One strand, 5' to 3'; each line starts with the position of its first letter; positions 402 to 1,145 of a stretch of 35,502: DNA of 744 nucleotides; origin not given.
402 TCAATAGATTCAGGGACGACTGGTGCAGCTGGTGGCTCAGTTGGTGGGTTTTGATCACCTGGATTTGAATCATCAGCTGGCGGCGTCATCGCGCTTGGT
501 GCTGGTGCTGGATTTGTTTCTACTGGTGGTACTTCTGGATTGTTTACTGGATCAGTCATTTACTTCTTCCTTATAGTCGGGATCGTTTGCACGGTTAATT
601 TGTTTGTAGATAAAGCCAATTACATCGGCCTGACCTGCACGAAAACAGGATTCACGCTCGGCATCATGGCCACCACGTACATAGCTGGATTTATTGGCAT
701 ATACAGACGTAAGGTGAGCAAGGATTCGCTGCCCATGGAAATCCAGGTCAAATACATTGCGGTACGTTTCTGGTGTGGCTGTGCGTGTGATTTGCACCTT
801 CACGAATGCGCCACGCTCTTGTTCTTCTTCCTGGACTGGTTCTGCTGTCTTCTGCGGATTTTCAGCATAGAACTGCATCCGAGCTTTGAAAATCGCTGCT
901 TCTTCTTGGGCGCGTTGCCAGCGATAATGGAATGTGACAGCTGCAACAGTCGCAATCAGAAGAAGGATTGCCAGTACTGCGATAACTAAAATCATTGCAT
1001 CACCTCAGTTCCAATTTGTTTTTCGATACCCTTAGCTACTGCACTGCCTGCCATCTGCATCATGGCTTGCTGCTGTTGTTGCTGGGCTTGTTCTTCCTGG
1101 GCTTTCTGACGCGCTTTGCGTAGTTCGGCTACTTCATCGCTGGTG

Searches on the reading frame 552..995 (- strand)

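Call 38: search_protein_families(library=phrogs, proteins=[window:552-995:-], max_evalue=0.00001)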
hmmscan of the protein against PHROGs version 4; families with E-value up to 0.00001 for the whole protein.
window:552-995:- (147 aa): 2 families
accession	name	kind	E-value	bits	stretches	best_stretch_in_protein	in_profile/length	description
phrog_19360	-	unknown function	9.2e-23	82.1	1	55-147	73-160/161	-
phrog_5977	-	unknown function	1.1e-15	58.3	1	66-142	6-78/86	-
